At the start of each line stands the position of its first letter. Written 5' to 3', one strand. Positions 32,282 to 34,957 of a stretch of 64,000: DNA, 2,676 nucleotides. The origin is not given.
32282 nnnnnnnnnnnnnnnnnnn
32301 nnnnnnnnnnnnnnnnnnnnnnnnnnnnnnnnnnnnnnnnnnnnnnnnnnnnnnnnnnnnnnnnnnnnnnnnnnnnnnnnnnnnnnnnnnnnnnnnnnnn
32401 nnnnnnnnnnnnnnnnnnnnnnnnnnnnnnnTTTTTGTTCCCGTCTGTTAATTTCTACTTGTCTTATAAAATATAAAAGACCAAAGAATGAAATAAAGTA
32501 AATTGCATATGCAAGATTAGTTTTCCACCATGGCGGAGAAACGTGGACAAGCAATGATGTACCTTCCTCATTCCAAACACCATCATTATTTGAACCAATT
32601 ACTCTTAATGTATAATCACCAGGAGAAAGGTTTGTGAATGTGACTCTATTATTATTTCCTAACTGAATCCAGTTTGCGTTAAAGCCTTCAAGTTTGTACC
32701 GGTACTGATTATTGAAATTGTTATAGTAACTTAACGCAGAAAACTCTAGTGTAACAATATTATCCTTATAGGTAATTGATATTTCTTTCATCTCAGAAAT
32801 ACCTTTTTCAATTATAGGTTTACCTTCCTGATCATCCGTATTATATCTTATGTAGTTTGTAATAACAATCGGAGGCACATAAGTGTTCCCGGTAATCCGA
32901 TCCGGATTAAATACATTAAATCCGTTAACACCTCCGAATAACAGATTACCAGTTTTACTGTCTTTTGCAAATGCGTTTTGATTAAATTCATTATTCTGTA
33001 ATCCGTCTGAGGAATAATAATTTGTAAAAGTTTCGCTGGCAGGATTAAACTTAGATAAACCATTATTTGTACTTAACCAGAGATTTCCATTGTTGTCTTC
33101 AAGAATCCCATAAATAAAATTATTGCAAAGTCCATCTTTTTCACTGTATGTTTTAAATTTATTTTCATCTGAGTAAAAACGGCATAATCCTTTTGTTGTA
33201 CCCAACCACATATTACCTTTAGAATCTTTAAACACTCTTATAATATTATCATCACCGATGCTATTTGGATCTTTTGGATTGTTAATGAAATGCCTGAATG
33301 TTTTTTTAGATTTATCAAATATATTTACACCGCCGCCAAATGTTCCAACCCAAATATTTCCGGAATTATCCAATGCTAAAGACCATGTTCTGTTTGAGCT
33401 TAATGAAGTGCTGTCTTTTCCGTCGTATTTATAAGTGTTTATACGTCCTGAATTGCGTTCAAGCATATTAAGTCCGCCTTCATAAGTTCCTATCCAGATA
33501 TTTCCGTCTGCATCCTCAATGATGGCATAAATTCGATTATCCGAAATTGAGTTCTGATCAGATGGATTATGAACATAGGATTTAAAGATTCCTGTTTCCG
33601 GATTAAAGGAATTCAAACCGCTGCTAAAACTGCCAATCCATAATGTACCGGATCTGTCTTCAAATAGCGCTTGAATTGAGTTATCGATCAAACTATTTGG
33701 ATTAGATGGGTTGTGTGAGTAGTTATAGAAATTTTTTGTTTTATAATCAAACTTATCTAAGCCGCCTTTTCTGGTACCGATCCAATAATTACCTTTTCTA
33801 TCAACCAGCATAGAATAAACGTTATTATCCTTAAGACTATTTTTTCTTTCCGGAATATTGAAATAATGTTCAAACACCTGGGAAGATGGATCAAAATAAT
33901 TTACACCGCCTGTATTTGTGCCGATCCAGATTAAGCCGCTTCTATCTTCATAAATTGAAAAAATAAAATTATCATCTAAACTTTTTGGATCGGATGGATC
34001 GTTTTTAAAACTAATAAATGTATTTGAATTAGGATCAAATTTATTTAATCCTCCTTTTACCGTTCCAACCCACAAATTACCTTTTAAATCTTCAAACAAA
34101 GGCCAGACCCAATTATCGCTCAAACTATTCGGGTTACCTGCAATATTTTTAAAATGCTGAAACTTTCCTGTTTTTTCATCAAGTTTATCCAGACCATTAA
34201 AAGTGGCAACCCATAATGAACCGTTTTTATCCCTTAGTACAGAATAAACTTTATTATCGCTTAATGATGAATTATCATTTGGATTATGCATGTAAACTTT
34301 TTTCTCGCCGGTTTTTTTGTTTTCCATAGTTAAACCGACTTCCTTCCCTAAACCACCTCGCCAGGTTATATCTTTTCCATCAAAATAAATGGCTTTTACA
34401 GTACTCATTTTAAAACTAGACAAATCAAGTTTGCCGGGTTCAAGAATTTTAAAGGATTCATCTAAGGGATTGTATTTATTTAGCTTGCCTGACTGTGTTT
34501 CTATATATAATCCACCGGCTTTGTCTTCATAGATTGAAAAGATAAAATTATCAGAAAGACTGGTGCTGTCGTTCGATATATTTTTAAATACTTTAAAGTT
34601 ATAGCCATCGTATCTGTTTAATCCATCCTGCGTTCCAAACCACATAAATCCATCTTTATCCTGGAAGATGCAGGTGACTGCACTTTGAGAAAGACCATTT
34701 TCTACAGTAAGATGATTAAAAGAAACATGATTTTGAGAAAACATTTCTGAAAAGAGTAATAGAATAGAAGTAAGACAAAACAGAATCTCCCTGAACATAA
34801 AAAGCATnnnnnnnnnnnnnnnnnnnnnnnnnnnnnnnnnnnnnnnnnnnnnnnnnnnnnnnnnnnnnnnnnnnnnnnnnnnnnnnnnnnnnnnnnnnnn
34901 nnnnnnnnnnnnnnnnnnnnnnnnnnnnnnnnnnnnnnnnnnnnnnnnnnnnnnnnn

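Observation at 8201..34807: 26.6-kb co-directional partner-switching super-locus: 7 PP2C phosphatases, 2 STAS, 1 RsbW-type kinase, 2 FIST, no sigma factor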

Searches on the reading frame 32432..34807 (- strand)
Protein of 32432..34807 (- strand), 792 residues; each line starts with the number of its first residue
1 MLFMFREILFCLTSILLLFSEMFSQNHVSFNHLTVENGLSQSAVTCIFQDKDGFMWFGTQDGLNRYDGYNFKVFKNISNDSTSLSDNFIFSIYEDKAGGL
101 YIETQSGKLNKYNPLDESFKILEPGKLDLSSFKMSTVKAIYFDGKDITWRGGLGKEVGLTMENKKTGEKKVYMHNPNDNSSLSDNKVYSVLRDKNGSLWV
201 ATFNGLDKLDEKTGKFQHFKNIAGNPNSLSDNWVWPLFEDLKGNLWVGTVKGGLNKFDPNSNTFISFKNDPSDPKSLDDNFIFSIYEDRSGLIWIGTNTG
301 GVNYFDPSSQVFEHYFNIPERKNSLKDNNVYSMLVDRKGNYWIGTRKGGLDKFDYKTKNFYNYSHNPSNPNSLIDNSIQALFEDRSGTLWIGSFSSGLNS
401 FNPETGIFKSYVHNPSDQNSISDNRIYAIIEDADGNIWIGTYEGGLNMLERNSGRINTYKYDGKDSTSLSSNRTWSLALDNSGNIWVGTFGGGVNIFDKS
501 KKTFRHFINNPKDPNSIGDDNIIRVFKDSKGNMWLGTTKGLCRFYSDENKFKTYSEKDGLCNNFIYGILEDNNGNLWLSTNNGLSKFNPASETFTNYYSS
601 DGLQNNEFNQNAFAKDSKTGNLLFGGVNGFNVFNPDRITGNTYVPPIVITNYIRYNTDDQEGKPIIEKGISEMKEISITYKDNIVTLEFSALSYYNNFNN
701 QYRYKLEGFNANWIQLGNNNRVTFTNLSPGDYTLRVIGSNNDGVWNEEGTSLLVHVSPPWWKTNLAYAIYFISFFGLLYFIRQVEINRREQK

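Call 73: search_solved_structures(query=window:32432-34807:-, max_evalue=0.001)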
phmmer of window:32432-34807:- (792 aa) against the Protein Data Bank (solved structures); distinct sequences matched with E-value up to 0.001: 4.
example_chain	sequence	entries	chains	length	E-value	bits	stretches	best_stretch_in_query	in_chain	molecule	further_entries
4a2l_A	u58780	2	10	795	3.6e-121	409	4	525-763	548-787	TWO-COMPONENT SYSTEM SENSOR HISTIDINE KINASE/RESPONSE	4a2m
3v9f_A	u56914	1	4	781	2.8e-110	373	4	371-763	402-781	Two-component system sensor histidine kinase/response regulator, hybrid (One-component sys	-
3ott_A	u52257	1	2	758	3.4e-52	180.8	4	526-762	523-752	Two-component system sensor histidine kinase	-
3va6_A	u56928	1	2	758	3.4e-52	180.8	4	526-762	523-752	Two-component system sensor histidine kinase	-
